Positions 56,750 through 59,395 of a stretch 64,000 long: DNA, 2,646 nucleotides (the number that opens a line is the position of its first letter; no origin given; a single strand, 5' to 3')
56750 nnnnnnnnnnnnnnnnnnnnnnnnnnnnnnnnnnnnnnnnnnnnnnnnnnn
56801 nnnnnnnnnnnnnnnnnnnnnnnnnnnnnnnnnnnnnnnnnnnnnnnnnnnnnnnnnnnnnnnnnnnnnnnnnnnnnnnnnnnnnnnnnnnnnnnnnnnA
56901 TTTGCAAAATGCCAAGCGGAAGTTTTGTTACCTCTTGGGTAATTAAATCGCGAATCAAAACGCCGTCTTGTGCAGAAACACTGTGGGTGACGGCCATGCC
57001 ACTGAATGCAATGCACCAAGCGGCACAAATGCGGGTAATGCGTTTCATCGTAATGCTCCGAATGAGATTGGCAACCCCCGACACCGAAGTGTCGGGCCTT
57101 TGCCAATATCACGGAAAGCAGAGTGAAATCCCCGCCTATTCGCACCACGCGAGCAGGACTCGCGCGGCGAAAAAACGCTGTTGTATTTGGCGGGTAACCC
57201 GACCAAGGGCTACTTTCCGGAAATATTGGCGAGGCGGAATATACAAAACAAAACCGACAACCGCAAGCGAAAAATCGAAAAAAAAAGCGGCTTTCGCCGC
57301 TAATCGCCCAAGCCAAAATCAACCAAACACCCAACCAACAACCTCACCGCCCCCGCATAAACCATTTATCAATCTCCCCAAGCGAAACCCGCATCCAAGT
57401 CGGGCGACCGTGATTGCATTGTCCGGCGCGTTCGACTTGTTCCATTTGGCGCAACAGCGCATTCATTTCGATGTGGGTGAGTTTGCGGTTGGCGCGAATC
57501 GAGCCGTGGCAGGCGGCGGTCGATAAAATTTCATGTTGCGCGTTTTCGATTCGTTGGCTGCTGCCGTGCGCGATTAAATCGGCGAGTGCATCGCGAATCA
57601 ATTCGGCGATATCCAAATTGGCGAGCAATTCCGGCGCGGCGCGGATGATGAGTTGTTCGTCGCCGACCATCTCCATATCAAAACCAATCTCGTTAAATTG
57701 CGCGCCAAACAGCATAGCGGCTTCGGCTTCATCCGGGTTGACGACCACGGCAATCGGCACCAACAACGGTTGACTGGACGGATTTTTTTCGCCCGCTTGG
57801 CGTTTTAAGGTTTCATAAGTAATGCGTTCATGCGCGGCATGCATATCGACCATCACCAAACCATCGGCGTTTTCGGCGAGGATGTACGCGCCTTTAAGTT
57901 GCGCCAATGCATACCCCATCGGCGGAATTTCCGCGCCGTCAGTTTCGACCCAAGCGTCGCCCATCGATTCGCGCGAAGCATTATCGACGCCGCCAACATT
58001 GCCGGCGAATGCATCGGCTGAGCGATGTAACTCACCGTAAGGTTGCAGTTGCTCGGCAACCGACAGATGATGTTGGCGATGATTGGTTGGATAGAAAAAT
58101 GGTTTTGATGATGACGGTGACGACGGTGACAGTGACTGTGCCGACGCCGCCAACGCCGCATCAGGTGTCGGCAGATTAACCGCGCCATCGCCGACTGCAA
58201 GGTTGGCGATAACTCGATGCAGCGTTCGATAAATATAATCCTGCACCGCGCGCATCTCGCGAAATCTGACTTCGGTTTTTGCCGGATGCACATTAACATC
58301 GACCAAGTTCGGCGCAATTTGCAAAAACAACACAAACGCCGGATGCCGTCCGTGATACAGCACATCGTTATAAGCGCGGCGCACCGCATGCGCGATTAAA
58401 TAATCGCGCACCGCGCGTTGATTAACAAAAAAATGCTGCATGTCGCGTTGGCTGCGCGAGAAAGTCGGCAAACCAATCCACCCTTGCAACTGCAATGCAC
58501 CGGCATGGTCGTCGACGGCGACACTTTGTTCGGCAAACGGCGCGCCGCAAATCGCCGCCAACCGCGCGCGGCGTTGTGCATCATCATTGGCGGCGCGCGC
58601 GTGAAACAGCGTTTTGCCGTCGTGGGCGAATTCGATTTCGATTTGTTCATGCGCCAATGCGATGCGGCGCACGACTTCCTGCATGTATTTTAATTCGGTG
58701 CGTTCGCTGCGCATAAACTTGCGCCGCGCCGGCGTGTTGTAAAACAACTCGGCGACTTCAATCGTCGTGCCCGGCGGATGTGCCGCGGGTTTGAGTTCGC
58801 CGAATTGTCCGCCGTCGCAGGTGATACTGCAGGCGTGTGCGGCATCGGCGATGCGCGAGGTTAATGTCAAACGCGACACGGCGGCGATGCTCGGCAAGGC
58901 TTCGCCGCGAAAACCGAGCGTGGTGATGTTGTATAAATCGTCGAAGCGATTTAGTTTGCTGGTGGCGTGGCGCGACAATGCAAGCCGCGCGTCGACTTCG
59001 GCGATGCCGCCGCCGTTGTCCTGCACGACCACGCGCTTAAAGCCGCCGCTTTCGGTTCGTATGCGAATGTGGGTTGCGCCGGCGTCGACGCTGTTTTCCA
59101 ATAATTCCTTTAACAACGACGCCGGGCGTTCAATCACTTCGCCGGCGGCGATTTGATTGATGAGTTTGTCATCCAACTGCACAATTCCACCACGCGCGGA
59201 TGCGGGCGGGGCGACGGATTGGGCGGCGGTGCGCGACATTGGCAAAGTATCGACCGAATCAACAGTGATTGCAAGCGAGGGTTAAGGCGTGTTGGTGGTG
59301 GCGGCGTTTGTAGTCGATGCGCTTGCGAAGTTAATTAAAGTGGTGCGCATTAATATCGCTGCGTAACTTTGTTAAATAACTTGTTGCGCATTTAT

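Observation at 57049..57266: The leader has mutually exclusive helices (P1-like closure versus a 3' long hairpin), an expression-platform-like switch; a protein operator is the alternative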

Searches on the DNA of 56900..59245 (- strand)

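Call 6: search_rna_families(source=window, start=56900, end=57450, threshold=evalue, max_evalue=10, show_alignments=3)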
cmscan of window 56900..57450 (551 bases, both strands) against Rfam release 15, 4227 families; matches with E-value up to 10: 3.
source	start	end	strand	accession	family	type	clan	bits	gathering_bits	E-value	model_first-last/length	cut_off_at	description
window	56907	56955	-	RF04219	HCV_J750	Cis-reg;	-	15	90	3.8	1-113/113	no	J750 non-coding RNA (containing SLSL761 and SL783)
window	57281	57321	-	RF01394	isrK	Gene; sRNA;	-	14.4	50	1.3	1-77/77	no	isrK Hfq binding RNA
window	57179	57304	+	RF04321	tmRNA_permuted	Gene;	-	11.5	47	4.4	1-213/213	no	permuted transfer-messenger RNA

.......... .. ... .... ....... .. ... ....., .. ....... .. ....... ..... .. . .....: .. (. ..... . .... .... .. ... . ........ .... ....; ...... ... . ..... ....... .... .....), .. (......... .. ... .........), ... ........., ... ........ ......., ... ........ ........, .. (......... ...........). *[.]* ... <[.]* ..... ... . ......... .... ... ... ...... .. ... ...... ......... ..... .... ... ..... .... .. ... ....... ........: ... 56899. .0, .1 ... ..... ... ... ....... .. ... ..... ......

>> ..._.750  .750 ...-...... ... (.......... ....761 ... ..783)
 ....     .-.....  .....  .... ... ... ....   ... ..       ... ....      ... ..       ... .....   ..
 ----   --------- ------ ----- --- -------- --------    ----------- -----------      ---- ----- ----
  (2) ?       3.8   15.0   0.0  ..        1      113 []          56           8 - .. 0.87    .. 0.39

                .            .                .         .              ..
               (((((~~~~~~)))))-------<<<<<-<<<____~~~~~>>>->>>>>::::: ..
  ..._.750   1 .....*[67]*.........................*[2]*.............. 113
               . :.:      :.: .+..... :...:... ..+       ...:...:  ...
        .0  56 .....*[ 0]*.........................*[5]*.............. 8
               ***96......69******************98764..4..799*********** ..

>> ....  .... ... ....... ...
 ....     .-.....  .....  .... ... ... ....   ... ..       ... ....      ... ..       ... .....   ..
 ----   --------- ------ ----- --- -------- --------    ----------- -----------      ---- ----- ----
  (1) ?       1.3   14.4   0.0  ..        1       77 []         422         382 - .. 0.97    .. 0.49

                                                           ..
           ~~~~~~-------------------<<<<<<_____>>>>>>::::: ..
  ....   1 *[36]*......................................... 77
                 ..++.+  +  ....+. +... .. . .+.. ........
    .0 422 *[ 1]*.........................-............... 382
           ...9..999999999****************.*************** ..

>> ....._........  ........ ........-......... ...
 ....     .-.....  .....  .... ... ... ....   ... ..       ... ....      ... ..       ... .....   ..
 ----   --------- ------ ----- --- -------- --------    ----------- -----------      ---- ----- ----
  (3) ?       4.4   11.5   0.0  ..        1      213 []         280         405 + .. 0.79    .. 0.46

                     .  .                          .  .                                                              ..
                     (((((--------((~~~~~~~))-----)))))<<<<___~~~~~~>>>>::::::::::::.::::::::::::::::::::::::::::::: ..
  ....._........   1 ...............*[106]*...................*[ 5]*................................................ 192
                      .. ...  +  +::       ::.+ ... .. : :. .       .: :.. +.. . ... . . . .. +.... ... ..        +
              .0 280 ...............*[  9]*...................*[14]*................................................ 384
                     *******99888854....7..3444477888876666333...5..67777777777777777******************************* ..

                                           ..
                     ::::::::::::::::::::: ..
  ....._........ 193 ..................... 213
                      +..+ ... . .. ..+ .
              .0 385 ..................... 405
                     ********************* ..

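Call 43: build_rna_model(alignment_id=A3, structure=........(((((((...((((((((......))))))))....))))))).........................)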
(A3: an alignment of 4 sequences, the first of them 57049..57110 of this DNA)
Model R1 built from alignment A3 (4 sequences, 76 columns); structure: as given.
model positions 68; base pairs 15; branch points 0; effective number of sequences 2.91; information 0.827 bits per position. Calibrated on 0.2 Mb of random sequence (short: E-values are rough).
structure used (alignment columns):
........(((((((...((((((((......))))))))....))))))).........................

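Call 44: search_with_rna_model(model_id=R1, source=window, filters=off, max_evalue=10, show_alignments=6)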
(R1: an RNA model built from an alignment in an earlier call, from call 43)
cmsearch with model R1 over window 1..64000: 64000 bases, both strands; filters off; matches with E-value up to 10: 9.
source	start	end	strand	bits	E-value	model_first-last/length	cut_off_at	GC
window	57045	57111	-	81.9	3.6e-19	1-68/68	no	0.52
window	52152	52220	+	78.8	2.5e-18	1-68/68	no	0.46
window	57063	57126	+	24.2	0.0012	1-68/68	no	0.55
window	21339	21397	-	13.5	0.88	1-68/68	no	0.56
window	13524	13551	-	11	4.2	1-68/68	no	0.46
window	55677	55698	-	10.1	7.3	1-68/68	no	0.41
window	14143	14202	+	10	7.8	1-68/68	no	0.38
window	41186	41238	+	9.9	8.2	1-68/68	no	0.51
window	48944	48997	+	9.7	9.7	1-68/68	no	0.61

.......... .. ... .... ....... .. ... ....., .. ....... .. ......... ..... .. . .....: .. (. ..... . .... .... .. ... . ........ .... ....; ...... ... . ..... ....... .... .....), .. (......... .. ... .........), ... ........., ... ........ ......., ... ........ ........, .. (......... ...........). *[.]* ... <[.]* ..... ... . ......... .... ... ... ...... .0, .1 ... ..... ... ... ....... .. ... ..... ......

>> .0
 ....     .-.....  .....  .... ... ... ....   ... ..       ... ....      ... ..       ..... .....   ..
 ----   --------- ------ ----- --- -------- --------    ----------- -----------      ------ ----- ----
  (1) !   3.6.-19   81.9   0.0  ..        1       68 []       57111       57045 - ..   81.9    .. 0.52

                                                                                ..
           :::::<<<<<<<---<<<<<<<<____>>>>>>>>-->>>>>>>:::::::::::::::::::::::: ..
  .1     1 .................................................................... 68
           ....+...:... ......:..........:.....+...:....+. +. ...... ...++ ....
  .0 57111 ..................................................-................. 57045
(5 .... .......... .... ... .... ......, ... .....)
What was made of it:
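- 57067..57099 (-): 3' hairpin module: internal loop AGG; inner stem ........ (57096-57089); loop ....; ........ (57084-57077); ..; then the 3' arm UUGCCAAU (57074-57067). Model R1 scores it 81.9 bits (call 44).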

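Call 45: search_with_rna_model(model_id=R1, sources=[L004, L009, L010, L011, L012, L013], filters=default, max_evalue=10, show_alignments=6)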
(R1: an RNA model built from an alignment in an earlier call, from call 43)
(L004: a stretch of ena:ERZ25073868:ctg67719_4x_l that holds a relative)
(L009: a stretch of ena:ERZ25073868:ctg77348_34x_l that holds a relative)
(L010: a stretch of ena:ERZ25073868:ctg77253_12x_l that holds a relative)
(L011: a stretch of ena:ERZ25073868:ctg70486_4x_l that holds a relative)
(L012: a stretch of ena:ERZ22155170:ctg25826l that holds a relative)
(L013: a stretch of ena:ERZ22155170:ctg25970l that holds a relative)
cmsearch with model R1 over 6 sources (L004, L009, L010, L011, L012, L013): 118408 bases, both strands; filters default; matches with E-value up to 10: 6.
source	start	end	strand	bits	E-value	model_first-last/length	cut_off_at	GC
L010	12511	12580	+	77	1.4e-17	1-68/68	no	0.46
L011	5386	5456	+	72.9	1.8e-16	1-68/68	no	0.44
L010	15133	15202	+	17.1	0.18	1-68/68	no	0.41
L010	13835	13900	+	13.7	1.5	1-68/68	no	0.44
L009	16845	16908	-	13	2.3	1-68/68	no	0.44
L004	6234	6274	+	12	4.1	1-68/68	no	0.41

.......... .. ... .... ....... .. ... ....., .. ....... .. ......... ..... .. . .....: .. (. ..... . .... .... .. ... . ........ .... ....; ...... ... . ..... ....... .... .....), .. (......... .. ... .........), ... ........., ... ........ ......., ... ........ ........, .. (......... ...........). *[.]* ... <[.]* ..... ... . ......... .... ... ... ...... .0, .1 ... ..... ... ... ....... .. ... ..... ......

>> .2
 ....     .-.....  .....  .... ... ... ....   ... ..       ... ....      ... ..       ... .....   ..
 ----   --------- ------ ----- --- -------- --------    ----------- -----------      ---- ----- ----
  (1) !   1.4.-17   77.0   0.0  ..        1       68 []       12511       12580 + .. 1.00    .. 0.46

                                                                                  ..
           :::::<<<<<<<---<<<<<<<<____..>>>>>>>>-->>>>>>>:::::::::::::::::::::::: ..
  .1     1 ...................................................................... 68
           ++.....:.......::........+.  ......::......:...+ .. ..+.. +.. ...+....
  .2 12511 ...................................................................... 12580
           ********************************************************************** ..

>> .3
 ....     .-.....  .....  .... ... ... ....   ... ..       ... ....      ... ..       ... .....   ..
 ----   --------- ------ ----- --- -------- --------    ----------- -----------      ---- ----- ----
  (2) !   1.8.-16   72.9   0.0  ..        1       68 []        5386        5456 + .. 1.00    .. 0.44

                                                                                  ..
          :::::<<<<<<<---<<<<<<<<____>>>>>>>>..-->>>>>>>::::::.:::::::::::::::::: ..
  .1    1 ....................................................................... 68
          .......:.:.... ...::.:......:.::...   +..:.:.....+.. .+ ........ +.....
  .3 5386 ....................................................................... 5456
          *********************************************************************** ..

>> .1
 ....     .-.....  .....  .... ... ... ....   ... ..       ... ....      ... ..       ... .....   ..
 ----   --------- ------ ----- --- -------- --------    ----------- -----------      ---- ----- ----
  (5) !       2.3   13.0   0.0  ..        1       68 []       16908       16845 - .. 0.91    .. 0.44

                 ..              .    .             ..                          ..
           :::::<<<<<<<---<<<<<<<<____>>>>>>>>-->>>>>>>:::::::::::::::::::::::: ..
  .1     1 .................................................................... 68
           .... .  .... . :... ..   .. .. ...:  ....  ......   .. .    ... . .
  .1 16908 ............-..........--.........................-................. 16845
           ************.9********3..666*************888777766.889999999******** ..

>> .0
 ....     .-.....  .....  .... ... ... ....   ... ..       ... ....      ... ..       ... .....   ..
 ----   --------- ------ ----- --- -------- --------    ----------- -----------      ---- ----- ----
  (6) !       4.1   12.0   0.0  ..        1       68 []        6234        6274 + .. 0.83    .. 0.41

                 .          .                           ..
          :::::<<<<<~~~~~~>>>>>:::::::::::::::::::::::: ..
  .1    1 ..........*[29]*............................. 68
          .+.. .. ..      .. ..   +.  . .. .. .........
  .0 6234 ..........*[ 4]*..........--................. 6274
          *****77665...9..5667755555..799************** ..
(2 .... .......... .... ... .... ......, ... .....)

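Call 57: search_with_rna_model(model_id=R1, sources=[L009, L010, L011, L014, L015, L016, L017, L018, L019], filters=default, max_evalue=1)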
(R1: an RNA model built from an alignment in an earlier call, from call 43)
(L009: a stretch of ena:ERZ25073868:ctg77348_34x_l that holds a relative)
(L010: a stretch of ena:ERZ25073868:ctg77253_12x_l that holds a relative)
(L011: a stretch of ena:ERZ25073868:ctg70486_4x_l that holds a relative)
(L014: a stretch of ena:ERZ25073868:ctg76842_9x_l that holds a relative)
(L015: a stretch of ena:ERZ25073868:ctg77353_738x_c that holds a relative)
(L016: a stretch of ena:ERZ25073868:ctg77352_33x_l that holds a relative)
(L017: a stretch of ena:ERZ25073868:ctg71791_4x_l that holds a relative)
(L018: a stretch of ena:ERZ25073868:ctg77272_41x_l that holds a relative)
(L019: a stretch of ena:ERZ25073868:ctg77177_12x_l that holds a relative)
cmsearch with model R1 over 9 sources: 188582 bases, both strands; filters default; matches with E-value up to 1: 15.
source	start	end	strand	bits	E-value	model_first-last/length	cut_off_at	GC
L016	13911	13980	+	77.5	1.6e-17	1-68/68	no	0.46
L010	12511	12580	+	77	2.2e-17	1-68/68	no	0.46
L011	5386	5456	+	72.9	2.9e-16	1-68/68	no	0.44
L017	10330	10399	+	68.1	5.5e-15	1-68/68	no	0.5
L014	12113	12182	+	68.1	5.6e-15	1-68/68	no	0.5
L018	12106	12173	+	65.9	2.2e-14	1-68/68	no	0.53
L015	11985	12055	+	64.4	5.4e-14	1-68/68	no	0.42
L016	20177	20241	+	35.7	2.8e-06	1-68/68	no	0.51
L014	12096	12161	-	25.4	0.0016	1-68/68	no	0.52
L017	10313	10378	-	25.4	0.0016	1-68/68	no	0.52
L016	11927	11997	+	24.2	0.0036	1-68/68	no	0.46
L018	12089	12153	-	24.1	0.0038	1-68/68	no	0.54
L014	13415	13484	+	17.1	0.28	1-68/68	no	0.43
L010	15133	15202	+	17.1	0.28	1-68/68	no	0.41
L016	16479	16548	+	17.1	0.28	1-68/68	no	0.41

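Call 71: search_rna_families(source=L018, start=11950, end=12200, threshold=evalue, max_evalue=10)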
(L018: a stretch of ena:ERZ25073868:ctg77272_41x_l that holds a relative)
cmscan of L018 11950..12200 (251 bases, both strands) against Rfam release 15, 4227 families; matches with E-value up to 10: 2.
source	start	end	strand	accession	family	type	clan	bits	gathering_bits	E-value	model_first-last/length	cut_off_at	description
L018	12015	12125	-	RF03007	Mahella-1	Gene; sRNA;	-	11.9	70.7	4.7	1-114/114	no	Mahella-1 RNA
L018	11978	12038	-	RF02475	GlsR6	Gene; snRNA; snoRNA; CD-box;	-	9.6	75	8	1-59/59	no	Small nucleolar RNA GlsR6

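Call 74: search_dna_similar(query=window:57040-57240:-, collection=plasmids, mode=distant, max_evalue=0.01, max_rows=10)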
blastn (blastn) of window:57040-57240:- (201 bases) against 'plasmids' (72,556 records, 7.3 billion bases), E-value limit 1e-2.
No match.

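Call 90: search_dna_similar(query=L018:11981-12172:+, collection=phages, mode=distant, max_evalue=0.01, max_rows=10)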
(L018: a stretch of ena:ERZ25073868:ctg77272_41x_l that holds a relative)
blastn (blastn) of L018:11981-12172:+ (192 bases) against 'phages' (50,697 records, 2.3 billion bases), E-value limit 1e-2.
No match.
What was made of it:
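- Tried and rejected: blastn against plasmids and phages found nothing (calls 74, 90).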
